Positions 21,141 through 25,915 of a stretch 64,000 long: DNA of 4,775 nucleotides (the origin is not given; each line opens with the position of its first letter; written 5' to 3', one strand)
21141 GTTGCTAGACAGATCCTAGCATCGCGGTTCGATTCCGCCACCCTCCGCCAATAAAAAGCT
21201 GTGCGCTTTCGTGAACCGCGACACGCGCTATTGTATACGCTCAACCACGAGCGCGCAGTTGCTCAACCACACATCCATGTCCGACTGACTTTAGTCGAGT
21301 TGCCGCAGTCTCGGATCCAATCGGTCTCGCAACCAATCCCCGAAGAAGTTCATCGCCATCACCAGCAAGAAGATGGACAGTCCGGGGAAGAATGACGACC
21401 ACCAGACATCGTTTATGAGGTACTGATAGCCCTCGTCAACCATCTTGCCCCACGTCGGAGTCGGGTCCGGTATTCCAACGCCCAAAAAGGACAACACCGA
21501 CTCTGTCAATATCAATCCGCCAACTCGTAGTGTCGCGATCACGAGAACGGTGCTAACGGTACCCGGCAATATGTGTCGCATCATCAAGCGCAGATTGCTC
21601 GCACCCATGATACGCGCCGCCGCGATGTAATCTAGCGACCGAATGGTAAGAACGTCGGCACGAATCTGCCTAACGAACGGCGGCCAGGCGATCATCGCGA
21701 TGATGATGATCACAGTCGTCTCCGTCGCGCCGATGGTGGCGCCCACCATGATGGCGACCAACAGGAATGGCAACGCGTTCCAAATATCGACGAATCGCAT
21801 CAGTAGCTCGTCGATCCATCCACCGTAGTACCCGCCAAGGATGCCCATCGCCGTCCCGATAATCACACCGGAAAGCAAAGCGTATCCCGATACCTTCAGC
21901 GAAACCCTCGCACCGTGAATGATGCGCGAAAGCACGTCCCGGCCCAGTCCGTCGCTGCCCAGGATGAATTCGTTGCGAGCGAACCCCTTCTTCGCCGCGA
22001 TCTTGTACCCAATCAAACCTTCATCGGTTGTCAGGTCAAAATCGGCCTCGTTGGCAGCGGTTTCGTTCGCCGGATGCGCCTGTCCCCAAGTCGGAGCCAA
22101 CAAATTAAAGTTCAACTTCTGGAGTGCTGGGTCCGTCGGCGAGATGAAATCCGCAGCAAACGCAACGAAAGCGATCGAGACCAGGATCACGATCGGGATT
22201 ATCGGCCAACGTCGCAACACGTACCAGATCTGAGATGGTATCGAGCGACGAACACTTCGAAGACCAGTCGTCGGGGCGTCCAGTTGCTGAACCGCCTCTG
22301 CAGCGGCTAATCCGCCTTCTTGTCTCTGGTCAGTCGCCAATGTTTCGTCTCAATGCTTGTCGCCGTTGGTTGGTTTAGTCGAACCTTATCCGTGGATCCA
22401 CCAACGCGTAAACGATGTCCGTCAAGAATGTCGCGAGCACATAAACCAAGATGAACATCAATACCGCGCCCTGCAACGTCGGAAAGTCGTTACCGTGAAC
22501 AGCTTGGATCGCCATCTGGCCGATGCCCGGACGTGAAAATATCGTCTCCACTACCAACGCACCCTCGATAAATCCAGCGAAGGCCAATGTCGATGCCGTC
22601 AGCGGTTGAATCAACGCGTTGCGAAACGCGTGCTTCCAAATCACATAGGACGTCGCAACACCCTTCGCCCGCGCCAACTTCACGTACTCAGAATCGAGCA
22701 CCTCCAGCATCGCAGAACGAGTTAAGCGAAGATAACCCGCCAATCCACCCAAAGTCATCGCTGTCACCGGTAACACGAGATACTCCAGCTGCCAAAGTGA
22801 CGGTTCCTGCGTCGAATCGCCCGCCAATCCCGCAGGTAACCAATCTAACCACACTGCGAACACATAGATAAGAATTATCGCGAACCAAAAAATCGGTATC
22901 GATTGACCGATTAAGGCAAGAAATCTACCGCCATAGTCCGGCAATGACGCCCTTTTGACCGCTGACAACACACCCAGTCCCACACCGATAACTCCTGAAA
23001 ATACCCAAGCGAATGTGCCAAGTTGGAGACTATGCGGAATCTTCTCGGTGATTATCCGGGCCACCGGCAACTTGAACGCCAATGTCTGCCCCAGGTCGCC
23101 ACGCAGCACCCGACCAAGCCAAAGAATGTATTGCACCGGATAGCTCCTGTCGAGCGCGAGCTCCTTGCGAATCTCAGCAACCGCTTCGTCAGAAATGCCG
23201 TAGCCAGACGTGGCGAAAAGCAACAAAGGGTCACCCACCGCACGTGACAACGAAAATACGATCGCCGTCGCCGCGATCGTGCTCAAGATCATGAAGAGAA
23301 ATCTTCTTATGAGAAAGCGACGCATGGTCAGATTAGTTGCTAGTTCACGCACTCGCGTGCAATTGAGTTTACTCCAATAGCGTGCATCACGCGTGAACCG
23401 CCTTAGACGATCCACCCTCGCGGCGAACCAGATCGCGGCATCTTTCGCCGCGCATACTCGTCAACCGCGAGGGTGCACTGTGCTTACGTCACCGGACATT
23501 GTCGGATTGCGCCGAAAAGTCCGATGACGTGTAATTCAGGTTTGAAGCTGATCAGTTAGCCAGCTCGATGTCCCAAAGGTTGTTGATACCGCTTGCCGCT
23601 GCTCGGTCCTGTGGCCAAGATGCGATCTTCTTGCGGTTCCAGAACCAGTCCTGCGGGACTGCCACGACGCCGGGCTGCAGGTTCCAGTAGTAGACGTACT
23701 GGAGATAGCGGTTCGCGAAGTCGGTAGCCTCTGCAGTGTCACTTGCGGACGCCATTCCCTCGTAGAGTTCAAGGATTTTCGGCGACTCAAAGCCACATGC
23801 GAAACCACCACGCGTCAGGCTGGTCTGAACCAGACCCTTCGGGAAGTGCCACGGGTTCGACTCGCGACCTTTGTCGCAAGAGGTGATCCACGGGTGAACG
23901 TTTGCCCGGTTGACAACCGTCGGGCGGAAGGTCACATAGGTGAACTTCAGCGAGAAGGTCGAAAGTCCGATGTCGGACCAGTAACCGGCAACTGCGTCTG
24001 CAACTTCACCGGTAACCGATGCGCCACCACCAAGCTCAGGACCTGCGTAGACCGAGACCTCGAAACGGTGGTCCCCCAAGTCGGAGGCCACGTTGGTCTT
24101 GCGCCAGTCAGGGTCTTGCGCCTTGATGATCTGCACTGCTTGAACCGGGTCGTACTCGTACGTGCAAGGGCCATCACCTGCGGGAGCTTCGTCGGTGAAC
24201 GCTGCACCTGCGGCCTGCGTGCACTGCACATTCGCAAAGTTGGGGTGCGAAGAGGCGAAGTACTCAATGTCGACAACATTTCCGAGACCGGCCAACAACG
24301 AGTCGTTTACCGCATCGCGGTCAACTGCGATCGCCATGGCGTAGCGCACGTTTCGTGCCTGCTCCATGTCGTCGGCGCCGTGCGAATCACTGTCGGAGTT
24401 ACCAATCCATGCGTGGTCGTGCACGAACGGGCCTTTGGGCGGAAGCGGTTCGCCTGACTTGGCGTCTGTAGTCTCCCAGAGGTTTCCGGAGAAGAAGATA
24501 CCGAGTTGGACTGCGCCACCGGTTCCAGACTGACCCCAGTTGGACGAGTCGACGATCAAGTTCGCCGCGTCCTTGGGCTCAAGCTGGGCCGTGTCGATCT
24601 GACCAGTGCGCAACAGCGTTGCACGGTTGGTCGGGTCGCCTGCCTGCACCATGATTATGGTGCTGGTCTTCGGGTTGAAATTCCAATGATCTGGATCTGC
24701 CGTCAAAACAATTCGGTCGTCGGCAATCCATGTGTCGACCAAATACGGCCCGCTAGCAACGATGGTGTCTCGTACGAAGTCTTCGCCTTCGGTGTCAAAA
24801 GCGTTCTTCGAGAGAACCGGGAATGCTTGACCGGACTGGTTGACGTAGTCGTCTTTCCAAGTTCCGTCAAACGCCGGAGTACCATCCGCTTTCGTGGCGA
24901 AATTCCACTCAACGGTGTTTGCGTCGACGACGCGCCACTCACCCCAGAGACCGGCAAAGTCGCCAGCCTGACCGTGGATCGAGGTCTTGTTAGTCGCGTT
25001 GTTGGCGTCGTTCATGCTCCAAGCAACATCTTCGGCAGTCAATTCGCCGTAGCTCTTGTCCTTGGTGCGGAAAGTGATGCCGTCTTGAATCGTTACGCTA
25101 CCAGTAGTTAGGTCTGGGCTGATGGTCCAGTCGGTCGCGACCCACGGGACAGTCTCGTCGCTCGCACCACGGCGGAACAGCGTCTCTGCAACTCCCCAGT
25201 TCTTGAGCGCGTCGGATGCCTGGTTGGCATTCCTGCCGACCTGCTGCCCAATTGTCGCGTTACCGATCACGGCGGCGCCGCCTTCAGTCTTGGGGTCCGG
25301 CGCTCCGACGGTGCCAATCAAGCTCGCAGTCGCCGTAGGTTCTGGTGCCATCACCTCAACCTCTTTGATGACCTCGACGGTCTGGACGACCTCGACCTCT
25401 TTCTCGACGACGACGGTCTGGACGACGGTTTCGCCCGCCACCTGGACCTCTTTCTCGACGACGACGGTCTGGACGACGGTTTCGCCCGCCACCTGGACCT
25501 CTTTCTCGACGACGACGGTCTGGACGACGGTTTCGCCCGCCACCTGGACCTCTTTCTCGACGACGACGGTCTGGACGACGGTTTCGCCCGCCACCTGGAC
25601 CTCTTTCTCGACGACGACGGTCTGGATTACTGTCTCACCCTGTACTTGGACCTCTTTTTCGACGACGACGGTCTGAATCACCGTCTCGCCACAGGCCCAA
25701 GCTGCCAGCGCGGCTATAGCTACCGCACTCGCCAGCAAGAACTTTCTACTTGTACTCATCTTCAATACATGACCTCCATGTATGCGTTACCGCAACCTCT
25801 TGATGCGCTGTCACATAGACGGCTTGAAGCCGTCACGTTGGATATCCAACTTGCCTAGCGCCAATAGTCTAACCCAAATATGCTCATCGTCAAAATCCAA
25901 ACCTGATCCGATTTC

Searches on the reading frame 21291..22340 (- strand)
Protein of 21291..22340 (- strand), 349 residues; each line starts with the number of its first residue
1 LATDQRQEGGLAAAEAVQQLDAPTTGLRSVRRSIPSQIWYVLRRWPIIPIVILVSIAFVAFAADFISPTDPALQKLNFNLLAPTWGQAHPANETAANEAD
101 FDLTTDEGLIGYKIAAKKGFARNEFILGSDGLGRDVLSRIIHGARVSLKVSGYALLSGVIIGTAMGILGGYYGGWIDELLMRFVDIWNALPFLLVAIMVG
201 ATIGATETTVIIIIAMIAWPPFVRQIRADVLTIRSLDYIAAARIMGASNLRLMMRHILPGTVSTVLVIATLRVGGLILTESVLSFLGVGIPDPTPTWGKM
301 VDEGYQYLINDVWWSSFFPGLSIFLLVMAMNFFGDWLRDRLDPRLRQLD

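Call 8: search_protein_families(library=pfam, proteins=[window:21291-22340:-])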
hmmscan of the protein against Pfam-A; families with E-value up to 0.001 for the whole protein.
window:21291-22340:- (349 aa): 1 family
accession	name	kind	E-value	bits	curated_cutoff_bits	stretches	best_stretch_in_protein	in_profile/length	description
PF00528.27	BPD_transp_1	-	5e-34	118.1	26.4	1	162-347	1-184/184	Binding-protein-dependent transport system inner membrane component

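Call 28: find_homologous_proteins(query=window:21291-22340:-, max_evalue=1e-30)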
Query window:21291-22340:- (349 aa): 5294 proteins with E <= 1e-30 among 8000 candidates; the best 120 are listed.
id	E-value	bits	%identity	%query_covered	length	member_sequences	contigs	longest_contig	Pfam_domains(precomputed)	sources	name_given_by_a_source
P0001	1.5e-224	763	99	100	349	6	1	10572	PF00528.28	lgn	-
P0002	2.3e-223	759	98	100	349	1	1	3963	PF00528.28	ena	-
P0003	3.4e-200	683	87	100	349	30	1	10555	PF00528.28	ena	-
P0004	1.1e-195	668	85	100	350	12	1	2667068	PF00528.28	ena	-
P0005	1.3e-192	658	86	97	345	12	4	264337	PF00528.28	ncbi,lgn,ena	-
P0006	1.6e-192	658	84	100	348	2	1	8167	PF00528.28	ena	-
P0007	2.9e-192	657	83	100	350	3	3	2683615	PF00528.28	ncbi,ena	-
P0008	3.1e-192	657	83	100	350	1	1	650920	PF00528.28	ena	-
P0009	3.3e-192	657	84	100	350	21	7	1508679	PF00528.28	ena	-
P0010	2.3e-191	654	84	100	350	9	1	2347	PF00528.28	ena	-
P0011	4.7e-191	653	88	94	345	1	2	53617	PF00528.28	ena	-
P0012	4.1e-190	650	83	100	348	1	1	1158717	PF00528.28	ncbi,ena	-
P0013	7.2e-189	646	86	95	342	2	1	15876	PF00528.28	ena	-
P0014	2.3e-188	644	82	100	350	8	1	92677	PF00528.28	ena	-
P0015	3.9e-187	640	84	100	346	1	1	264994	PF00528.28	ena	-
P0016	3.2e-186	637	84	97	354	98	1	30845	PF00528.28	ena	-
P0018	4.5e-184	630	81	100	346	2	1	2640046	PF00528.28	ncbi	-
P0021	1.8e-161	555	72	99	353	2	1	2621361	PF00528.28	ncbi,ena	-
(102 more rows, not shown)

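Call 29: find_encoding_contigs(protein=P0001, flank=8000, max_places=3)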
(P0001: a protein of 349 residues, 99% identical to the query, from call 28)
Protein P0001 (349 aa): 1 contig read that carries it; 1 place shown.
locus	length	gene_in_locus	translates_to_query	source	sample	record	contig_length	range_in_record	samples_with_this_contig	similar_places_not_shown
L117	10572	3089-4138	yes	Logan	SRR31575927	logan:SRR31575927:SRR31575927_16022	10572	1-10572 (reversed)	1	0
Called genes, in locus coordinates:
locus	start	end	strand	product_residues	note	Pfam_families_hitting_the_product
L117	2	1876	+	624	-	?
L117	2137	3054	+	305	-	PF00528:BPD_transp_1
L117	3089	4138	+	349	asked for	PF00528:BPD_transp_1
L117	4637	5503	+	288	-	PF02826:2-Hacid_dh_C (weak), PF03446:NAD_binding_2, PF03807:F420_oxidored, PF14833:NAD_binding_11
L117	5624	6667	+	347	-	PF00180:Iso_dh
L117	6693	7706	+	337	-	PF00248:Aldo_ket_red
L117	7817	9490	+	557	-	PF01555:N6_N4_Mtase, PF04471:Mrr_cat (weak)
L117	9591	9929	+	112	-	PF10387:DUF2442 (faint)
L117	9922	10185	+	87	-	PF13711:DUF4160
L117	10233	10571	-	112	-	?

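Call 30: find_encoding_contigs(protein=P0004, flank=8000, max_places=3)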
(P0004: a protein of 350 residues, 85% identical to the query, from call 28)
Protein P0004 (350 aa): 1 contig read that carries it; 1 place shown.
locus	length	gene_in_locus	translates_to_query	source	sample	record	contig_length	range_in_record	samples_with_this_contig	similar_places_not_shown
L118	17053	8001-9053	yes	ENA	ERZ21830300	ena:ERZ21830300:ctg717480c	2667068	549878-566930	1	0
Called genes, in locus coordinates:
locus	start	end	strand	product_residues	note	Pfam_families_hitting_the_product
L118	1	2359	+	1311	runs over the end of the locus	PF00560:LRR_1 (faint), PF12799:LRR_4 (faint), PF23598:LRR_14, PF05345:He_PIG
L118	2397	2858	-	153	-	-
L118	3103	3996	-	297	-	PF02574:S-methyl_trans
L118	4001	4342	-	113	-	PF13769:Virulence_fact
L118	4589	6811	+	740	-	PF00496:SBP_bac_5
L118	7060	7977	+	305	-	PF00528:BPD_transp_1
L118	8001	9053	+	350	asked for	PF00528:BPD_transp_1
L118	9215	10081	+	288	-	PF02826:2-Hacid_dh_C (weak), PF03446:NAD_binding_2, PF03807:F420_oxidored, PF14833:NAD_binding_11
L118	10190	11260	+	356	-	PF00180:Iso_dh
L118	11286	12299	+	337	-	PF00248:Aldo_ket_red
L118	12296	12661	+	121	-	-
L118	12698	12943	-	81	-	-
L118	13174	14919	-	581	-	PF00920:ILVD_EDD_N, PF24877:ILV_EDD_C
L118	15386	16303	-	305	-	PF00378:ECH_1, PF16113:ECH_2, PF00378:ECH_1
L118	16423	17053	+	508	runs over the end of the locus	PF13541:ChlI, PF00493:MCM (faint), PF01078:Mg_chelatase, PF07728:AAA_5 (faint), PF13335:Mg_chelatase_C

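Call 31: find_encoding_contigs(protein=P0007, flank=8000, max_places=3)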
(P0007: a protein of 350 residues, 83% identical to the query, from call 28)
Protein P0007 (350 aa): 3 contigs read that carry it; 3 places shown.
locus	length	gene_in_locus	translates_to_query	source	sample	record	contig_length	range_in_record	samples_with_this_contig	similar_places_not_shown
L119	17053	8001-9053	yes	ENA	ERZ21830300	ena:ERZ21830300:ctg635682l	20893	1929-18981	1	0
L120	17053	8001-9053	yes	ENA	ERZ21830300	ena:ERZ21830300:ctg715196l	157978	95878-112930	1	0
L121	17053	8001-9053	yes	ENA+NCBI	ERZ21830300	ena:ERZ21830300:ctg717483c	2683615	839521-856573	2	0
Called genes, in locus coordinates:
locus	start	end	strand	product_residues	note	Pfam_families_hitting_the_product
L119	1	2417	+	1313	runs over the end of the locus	PF00560:LRR_1 (faint), PF12799:LRR_4 (faint), PF23598:LRR_14 (weak), PF05345:He_PIG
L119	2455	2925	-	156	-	-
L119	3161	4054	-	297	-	PF02574:S-methyl_trans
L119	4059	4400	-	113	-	PF13769:Virulence_fact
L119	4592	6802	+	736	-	PF00496:SBP_bac_5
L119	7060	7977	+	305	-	PF00528:BPD_transp_1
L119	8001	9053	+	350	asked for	PF00528:BPD_transp_1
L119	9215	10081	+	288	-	PF02826:2-Hacid_dh_C (weak), PF03446:NAD_binding_2, PF03807:F420_oxidored, PF14833:NAD_binding_11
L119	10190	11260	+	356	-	PF00180:Iso_dh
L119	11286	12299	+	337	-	PF00248:Aldo_ket_red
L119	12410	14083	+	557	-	PF01555:N6_N4_Mtase, PF04471:Mrr_cat (weak)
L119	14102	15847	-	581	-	PF00920:ILVD_EDD_N, PF24877:ILV_EDD_C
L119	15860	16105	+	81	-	-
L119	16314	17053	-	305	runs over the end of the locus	PF00378:ECH_1, PF16113:ECH_2, PF00378:ECH_1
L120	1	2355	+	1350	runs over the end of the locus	PF23598:LRR_14, PF05345:He_PIG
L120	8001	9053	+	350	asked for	PF00528:BPD_transp_1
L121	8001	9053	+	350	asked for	PF00528:BPD_transp_1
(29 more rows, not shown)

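Call 36: find_encoding_contigs(protein=P0003, flank=8000, max_places=3)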
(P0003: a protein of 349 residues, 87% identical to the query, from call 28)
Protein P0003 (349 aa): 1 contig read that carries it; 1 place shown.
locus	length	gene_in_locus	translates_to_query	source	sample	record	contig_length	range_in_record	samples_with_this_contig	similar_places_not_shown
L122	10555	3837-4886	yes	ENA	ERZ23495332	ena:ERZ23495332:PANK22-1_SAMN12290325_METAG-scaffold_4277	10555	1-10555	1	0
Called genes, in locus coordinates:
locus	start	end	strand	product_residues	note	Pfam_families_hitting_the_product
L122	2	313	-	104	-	?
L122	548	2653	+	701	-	PF00496:SBP_bac_5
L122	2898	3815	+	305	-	PF00528:BPD_transp_1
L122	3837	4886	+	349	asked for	PF00528:BPD_transp_1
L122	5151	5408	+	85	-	-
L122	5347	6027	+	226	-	-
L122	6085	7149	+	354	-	PF00180:Iso_dh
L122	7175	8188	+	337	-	PF00248:Aldo_ket_red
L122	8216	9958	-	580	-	PF00920:ILVD_EDD_N, PF24877:ILV_EDD_C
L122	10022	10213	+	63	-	-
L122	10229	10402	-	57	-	-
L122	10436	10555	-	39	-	?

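Call 37: find_encoding_contigs(protein=P0005, flank=8000, max_places=4)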
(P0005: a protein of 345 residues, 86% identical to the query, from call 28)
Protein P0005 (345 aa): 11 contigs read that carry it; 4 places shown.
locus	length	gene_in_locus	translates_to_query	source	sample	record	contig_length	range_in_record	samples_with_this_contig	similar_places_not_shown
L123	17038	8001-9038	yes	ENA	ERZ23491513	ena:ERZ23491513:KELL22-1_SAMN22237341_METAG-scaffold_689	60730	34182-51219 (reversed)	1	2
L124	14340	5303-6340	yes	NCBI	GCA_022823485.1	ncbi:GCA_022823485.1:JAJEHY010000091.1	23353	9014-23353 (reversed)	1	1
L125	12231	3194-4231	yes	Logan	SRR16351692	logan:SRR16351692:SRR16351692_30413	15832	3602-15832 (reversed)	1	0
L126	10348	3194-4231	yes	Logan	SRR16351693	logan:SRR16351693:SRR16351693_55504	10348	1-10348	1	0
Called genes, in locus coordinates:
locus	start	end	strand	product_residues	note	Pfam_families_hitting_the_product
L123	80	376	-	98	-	-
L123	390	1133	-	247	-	PF02607:B12-binding_2, PF02310:B12-binding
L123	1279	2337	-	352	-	PF01208:URO-D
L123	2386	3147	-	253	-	-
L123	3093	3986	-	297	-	PF02574:S-methyl_trans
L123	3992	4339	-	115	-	PF13769:Virulence_fact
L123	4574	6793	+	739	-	PF00496:SBP_bac_5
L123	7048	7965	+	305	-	PF00528:BPD_transp_1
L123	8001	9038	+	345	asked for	PF00528:BPD_transp_1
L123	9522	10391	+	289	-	PF02826:2-Hacid_dh_C (weak), PF03446:NAD_binding_2, PF03807:F420_oxidored, PF14833:NAD_binding_11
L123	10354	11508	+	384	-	PF00180:Iso_dh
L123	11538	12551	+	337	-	PF00248:Aldo_ket_red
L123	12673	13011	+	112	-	PF10387:DUF2442 (weak)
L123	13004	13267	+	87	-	PF13711:DUF4160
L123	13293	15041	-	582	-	PF00920:ILVD_EDD_N, PF24877:ILV_EDD_C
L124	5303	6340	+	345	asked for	PF00528:BPD_transp_1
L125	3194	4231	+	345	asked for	PF00528:BPD_transp_1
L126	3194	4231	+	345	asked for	PF00528:BPD_transp_1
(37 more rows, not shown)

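Call 38: find_encoding_contigs(protein=P0021, flank=8000, max_places=3)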
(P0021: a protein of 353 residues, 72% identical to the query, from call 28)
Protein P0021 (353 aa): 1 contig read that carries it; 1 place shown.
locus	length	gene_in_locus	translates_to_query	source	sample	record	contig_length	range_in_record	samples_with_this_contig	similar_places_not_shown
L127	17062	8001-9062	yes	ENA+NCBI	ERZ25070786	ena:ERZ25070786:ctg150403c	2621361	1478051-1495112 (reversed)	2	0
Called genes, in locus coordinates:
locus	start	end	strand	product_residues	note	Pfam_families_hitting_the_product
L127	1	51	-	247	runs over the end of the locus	PF02607:B12-binding_2, PF02310:B12-binding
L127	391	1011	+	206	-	PF01936:NYN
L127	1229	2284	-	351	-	PF01208:URO-D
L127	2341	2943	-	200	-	-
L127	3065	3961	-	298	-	PF02574:S-methyl_trans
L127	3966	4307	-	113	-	PF13769:Virulence_fact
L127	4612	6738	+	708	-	PF00496:SBP_bac_5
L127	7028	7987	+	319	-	PF19300:BPD_transp_1_N (weak), PF00528:BPD_transp_1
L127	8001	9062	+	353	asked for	PF00528:BPD_transp_1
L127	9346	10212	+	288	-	PF01488:Shikimate_DH (faint), PF02826:2-Hacid_dh_C (weak), PF03446:NAD_binding_2, PF03807:F420_oxidored, PF14833:NAD_binding_11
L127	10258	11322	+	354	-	PF00180:Iso_dh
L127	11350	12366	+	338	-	PF00248:Aldo_ket_red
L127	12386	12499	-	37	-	-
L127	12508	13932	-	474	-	PF07995:GSDH (faint)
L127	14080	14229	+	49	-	-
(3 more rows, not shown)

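Call 73: find_encoding_contigs(protein=P0002, flank=3000, max_places=3)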
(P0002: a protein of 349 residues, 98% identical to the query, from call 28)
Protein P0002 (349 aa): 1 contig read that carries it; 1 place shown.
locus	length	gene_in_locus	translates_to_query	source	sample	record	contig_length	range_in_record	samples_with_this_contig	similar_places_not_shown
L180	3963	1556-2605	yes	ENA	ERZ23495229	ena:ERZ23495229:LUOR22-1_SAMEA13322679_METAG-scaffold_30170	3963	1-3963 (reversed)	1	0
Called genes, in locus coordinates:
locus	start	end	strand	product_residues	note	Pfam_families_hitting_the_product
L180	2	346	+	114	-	?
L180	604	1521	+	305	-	PF00528:BPD_transp_1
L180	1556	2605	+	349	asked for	PF00528:BPD_transp_1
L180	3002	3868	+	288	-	PF02826:2-Hacid_dh_C (weak), PF03446:NAD_binding_2, PF03807:F420_oxidored, PF14833:NAD_binding_11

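Call 74: find_encoding_contigs(protein=P0011, flank=3000, max_places=3)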
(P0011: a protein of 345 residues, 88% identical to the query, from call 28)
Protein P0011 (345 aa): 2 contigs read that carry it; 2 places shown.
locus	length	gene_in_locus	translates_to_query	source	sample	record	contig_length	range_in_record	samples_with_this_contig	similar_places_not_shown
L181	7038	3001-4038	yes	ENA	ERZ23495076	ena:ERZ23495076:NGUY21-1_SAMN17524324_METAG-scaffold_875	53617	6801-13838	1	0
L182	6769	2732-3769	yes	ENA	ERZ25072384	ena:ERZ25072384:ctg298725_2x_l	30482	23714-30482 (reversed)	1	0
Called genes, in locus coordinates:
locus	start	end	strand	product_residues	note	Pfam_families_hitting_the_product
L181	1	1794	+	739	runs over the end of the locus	PF00496:SBP_bac_5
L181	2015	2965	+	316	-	PF19300:BPD_transp_1_N (weak), PF00528:BPD_transp_1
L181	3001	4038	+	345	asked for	PF00528:BPD_transp_1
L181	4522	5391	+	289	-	PF02826:2-Hacid_dh_C (weak), PF03446:NAD_binding_2, PF03807:F420_oxidored, PF14833:NAD_binding_11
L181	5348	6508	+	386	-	PF00180:Iso_dh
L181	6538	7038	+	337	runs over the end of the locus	PF00248:Aldo_ket_red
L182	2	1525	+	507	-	?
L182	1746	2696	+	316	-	PF19300:BPD_transp_1_N (weak), PF00528:BPD_transp_1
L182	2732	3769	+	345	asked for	PF00528:BPD_transp_1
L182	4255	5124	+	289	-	PF02826:2-Hacid_dh_C (weak), PF03446:NAD_binding_2, PF03807:F420_oxidored, PF14833:NAD_binding_11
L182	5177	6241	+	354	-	PF00180:Iso_dh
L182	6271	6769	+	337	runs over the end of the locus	PF00248:Aldo_ket_red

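Call 75: find_encoding_contigs(protein=P0016, flank=3000, max_places=4)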
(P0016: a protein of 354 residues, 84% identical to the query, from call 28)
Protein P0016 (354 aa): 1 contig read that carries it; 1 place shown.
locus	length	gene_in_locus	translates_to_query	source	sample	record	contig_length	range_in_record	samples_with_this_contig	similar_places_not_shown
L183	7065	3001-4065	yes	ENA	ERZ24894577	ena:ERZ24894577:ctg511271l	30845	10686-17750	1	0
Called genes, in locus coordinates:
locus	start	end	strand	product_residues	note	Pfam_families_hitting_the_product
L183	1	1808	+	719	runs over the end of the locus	PF00496:SBP_bac_5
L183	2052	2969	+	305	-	PF00528:BPD_transp_1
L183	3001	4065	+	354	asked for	PF00528:BPD_transp_1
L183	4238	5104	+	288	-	PF02826:2-Hacid_dh_C (weak), PF03446:NAD_binding_2, PF03807:F420_oxidored, PF14833:NAD_binding_11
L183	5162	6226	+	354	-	PF00180:Iso_dh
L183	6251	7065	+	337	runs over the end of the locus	PF00248:Aldo_ket_red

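Call 96: list_cluster_members(proteins=[P0005, P0007, P0018, P0012, P0021])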
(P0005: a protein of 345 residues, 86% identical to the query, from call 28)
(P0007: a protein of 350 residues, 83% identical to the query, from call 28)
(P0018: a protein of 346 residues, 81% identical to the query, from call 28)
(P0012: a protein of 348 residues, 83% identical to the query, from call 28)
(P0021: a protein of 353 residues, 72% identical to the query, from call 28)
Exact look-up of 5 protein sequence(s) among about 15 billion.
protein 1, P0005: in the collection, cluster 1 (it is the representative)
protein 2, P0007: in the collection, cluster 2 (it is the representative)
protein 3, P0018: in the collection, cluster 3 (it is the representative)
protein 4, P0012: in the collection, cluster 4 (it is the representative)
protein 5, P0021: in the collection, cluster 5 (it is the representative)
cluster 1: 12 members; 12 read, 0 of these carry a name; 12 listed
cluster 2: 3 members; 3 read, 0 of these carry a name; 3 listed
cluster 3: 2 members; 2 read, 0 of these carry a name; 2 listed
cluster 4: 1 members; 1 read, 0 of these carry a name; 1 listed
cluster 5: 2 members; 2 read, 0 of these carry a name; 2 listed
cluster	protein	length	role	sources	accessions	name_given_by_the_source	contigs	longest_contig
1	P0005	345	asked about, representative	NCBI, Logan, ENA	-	-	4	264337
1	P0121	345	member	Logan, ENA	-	-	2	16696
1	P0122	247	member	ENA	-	-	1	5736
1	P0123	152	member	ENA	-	-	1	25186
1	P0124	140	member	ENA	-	-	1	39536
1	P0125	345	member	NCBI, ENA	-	-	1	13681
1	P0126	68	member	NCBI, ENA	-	-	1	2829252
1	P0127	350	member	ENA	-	-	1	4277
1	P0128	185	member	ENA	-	-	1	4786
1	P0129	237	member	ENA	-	-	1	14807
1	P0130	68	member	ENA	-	-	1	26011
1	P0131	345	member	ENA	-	-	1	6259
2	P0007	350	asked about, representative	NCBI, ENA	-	-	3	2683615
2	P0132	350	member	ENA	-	-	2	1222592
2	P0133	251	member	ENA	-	-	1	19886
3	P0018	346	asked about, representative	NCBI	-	-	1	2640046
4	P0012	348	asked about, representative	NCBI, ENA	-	-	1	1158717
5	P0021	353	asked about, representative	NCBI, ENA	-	-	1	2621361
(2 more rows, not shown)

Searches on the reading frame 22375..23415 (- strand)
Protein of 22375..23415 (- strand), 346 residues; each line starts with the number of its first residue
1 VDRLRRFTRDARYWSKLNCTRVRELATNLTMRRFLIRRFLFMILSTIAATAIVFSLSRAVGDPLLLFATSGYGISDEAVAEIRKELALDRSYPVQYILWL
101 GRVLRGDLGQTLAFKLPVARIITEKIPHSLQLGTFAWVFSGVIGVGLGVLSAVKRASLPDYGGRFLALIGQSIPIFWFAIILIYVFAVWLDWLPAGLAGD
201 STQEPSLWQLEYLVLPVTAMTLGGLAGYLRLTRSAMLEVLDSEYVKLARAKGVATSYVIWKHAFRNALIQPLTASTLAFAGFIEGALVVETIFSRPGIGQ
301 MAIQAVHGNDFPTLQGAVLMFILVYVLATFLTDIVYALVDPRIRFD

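Call 8: search_protein_families(library=pfam, proteins=[window:22375-23415:-])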
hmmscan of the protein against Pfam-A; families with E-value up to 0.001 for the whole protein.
window:22375-23415:- (346 aa): 2 families
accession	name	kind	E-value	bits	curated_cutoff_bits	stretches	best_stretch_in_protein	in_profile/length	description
PF00528.27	BPD_transp_1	-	1.7e-42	145.7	26.4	1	144-344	1-183/184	Binding-protein-dependent transport system inner membrane component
PF19300.4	BPD_transp_1_N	-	4.6e-07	30.4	23.8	1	31-107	1-76/114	Binding-prot-dependent transport system membrane comp, N-term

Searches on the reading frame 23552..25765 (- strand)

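Call 8: search_protein_families(library=pfam, proteins=[window:23552-25765:-])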
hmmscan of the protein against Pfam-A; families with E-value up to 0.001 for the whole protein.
window:23552-25765:- (737 aa): 1 family
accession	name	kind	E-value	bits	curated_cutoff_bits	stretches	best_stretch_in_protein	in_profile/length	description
PF00496.27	SBP_bac_5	-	1.3e-28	100.6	32.4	1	205-601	2-317/368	Bacterial extracellular solute-binding proteins, family 5 Middle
